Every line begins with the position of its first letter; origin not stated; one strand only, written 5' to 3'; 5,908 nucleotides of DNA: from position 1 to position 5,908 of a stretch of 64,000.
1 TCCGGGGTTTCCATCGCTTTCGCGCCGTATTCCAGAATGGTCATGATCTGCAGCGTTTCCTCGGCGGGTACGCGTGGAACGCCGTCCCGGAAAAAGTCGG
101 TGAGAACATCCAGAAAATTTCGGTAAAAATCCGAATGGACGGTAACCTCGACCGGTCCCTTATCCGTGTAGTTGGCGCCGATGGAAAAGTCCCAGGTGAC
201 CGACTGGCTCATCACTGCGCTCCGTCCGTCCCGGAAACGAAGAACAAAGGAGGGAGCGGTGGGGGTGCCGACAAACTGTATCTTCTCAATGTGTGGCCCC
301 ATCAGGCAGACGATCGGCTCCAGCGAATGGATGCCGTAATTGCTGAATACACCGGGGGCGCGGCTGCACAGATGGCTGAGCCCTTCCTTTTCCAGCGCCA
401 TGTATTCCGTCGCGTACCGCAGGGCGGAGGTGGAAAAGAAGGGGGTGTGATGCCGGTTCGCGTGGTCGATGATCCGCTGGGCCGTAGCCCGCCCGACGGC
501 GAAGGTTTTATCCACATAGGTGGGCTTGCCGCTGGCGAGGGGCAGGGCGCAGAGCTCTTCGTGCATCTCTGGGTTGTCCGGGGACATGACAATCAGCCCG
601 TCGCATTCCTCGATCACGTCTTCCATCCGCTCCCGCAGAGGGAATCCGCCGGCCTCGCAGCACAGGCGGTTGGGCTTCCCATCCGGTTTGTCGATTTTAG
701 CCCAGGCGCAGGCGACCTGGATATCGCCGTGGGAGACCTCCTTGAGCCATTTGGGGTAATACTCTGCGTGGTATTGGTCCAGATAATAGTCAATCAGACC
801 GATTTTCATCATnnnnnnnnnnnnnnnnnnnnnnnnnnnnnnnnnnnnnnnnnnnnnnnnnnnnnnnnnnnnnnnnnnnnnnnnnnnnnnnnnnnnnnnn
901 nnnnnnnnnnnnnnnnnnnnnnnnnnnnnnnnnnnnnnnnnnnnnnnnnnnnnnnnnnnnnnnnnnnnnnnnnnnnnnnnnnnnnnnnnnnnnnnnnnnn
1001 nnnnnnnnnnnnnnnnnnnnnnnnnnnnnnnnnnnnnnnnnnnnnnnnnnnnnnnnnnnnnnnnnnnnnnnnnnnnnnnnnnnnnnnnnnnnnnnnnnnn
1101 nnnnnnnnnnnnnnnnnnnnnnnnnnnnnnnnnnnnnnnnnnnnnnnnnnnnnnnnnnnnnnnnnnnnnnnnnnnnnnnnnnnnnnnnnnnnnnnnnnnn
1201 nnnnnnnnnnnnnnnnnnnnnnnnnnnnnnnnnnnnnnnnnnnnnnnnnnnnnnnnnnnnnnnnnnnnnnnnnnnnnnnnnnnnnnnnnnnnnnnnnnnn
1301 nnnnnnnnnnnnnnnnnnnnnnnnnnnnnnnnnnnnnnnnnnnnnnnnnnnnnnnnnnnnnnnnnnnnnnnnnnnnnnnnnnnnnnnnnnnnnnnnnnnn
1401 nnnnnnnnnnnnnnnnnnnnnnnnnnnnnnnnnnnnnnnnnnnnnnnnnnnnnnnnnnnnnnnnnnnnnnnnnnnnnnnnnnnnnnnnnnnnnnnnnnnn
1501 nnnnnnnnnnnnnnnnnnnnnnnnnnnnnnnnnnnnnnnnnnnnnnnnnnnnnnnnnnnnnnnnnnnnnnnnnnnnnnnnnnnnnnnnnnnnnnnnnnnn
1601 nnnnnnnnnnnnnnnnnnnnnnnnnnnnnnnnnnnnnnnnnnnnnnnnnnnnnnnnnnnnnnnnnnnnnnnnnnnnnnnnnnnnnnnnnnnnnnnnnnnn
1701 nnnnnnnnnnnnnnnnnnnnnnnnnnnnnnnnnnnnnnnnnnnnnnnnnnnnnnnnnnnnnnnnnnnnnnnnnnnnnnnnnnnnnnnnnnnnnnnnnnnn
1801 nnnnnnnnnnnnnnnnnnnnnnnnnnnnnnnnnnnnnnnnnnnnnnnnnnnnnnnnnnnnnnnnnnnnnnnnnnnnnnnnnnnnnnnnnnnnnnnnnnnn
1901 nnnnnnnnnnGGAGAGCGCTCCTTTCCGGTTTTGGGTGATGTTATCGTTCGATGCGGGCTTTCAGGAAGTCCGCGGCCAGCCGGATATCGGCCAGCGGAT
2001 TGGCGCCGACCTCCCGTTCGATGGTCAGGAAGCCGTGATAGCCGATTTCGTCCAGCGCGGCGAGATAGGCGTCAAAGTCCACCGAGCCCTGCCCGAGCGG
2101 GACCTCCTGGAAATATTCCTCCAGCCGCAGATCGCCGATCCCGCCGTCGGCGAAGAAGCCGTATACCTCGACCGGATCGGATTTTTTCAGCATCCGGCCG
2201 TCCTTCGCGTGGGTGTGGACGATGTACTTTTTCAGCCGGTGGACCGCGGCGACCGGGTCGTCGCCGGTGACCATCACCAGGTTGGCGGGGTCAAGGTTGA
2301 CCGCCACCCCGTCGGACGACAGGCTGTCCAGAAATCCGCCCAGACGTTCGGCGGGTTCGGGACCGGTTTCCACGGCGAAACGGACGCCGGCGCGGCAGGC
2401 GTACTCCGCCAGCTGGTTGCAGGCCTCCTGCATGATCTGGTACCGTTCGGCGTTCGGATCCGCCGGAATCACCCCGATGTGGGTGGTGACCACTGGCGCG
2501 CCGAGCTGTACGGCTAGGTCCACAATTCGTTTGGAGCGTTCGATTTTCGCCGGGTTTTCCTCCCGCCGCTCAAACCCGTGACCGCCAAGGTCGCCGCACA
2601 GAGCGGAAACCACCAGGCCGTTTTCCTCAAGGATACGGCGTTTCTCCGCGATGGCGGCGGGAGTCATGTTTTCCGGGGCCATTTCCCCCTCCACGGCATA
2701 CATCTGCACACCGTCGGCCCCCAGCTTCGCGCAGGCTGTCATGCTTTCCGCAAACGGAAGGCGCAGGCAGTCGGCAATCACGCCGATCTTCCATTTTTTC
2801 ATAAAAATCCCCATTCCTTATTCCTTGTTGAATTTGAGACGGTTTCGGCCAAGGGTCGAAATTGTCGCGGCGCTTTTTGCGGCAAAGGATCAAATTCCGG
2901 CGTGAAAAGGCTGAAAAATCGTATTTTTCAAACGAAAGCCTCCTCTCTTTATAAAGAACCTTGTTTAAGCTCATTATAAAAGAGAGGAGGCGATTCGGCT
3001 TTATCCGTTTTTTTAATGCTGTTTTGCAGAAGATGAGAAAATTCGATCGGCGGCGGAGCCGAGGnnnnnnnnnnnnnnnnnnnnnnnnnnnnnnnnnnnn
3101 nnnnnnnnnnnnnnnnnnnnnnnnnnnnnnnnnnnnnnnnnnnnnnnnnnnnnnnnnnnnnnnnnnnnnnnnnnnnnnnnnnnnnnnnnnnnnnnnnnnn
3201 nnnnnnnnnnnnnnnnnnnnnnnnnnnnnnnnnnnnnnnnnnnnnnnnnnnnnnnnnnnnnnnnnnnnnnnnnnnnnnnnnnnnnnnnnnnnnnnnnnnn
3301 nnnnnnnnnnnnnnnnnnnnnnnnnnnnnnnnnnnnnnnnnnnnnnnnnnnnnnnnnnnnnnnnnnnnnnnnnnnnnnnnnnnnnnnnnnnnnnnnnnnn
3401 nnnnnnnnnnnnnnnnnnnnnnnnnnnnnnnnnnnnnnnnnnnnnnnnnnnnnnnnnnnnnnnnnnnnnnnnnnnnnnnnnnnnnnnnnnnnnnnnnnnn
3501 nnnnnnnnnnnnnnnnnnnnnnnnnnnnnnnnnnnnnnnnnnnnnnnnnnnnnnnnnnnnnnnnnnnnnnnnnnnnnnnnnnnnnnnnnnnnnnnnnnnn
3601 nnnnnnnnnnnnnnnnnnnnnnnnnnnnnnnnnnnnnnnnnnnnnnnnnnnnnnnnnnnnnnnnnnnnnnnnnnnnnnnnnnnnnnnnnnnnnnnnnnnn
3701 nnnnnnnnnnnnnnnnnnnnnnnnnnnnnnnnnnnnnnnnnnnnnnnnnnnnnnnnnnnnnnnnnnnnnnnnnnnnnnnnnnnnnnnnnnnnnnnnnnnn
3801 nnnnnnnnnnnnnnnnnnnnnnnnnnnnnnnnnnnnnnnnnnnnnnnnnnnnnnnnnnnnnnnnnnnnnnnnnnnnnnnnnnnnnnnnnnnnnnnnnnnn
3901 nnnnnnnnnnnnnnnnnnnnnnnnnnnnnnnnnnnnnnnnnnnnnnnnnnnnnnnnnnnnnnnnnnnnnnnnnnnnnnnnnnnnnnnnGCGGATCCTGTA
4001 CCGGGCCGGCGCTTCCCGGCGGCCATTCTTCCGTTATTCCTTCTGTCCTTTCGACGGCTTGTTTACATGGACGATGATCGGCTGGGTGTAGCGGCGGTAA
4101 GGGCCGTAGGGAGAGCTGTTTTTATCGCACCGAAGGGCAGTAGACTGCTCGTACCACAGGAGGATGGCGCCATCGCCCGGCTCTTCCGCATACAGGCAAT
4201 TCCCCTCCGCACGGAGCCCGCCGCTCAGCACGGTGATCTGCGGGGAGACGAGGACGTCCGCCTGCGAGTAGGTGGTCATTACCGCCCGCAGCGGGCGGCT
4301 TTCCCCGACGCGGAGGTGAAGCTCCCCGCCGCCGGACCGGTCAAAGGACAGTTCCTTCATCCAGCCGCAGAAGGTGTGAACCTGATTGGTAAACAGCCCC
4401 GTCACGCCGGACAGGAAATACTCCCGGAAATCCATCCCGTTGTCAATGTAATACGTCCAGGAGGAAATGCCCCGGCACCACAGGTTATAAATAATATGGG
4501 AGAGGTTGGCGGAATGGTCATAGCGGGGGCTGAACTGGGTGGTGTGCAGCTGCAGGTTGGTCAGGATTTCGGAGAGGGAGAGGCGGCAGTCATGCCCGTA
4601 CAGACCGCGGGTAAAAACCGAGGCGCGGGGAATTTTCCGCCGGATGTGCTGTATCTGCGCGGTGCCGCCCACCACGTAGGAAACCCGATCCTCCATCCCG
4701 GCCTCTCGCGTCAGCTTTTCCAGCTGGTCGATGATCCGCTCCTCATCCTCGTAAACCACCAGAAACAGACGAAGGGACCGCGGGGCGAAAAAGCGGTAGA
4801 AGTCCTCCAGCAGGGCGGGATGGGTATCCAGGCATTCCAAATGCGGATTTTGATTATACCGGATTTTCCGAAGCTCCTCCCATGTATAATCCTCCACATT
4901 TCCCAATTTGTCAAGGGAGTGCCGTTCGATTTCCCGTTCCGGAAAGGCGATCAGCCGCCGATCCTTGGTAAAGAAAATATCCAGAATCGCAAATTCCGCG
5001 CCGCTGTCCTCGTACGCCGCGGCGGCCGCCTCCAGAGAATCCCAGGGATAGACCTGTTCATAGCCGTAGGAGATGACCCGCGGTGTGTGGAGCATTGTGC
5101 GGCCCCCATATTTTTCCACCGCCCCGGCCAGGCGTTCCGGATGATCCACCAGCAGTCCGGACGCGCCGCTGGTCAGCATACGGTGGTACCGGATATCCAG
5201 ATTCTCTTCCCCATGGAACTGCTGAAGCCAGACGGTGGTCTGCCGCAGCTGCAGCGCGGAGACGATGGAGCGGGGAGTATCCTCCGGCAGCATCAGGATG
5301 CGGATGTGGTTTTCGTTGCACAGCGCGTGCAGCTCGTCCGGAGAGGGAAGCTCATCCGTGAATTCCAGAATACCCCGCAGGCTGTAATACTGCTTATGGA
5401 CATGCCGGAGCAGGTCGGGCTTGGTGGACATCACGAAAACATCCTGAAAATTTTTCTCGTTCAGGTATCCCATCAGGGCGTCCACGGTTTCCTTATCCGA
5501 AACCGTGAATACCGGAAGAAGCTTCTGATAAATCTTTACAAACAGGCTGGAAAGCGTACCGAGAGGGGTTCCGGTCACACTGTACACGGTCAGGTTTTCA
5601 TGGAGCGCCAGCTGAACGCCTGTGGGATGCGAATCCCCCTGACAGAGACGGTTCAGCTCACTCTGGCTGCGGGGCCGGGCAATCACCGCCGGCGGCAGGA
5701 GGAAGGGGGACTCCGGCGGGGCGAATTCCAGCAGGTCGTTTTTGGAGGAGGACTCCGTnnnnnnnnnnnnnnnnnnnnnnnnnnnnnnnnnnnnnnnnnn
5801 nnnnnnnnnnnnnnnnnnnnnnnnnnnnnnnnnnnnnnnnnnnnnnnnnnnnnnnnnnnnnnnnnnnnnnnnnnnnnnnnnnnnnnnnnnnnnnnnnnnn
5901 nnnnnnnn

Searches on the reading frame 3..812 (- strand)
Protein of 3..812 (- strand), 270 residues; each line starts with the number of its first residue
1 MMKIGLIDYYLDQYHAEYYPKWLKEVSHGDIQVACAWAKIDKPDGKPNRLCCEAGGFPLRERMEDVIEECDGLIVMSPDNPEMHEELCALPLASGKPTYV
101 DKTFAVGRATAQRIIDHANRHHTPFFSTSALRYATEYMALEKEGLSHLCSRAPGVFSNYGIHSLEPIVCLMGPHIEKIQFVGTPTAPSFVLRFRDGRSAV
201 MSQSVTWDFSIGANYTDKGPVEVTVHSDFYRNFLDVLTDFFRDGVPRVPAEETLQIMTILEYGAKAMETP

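Call 12: search_protein_families(library=pfam, proteins=[window:3-812:-], max_evalue=0.001)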
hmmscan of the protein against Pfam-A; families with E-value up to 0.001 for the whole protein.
window:3-812:- (270 aa): 0 families

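Call 78: search_protein_families(library=pfam, proteins=[window:3-812:-], max_evalue=0.1)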
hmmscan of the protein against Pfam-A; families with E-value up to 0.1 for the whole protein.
window:3-812:- (270 aa): 1 family
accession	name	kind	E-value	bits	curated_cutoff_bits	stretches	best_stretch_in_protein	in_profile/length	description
PF01408.29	GFO_IDH_MocA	-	0.011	16.9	24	1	43-125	34-116/120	Oxidoreductase family, NAD-binding Rossmann fold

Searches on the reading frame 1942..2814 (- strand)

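Call 12: search_protein_families(library=pfam, proteins=[window:1942-2814:-], max_evalue=0.001)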
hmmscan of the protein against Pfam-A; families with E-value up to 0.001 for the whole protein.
window:1942-2814:- (290 aa): 1 family
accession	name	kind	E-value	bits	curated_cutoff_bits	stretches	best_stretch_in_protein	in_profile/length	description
PF01261.30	AP_endonuc_2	-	9.6e-38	130.7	31.1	1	27-286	3-248/249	Xylose isomerase-like TIM barrel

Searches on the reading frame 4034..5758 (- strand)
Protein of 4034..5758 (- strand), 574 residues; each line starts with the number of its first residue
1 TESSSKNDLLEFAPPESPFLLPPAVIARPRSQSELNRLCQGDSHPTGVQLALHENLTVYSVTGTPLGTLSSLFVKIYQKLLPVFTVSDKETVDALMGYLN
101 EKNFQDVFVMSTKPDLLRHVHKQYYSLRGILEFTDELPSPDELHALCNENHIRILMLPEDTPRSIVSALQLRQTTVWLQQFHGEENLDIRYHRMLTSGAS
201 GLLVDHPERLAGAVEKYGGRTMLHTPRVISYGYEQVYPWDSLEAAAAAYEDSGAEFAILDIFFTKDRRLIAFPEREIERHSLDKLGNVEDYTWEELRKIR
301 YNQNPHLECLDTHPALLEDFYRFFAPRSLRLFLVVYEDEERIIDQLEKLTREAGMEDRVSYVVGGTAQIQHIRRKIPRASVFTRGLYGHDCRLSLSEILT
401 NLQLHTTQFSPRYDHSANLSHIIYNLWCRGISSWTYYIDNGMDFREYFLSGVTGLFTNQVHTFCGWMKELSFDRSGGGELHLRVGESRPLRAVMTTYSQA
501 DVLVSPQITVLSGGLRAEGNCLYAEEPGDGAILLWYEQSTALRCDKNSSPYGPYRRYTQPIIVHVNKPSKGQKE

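Call 36: search_solved_structures(query=window:4034-5758:-, max_evalue=1)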
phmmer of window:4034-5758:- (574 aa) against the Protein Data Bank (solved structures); distinct sequences matched with E-value up to 1: 10.
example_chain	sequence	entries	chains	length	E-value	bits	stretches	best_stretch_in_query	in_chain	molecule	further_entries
4oec_A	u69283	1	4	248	0.00012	23.9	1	231-310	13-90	Glycerophosphoryl diester phosphodiesterase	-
3mz2_A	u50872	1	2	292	0.00066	21.4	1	235-324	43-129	Glycerophosphoryl diester phosphodiesterase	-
2pz0_A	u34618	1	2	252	0.002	19.8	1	237-465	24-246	Glycerophosphoryl diester phosphodiesterase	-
7e0v_A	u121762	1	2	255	0.0038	18.9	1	231-310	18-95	Glycerophosphodiester phosphodiesterase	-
7e2a_A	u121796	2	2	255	0.0095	17.6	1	231-310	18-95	Glycerophosphodiester phosphodiesterase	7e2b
5t91_A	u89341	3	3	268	0.035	15.7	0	251-299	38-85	Glycerophosphoryl diester phosphodiesterase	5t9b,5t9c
2oog_A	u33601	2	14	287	0.11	14.1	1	237-299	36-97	Glycerophosphoryl diester phosphodiesterase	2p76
7pkn_L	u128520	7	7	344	0.17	13.5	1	15-91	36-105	Centromere protein L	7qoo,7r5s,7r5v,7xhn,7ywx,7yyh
28op_L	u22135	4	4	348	0.17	13.4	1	15-91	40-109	Centromere protein L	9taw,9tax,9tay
7xho_L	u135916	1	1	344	0.19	13.3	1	15-91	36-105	Centromere protein L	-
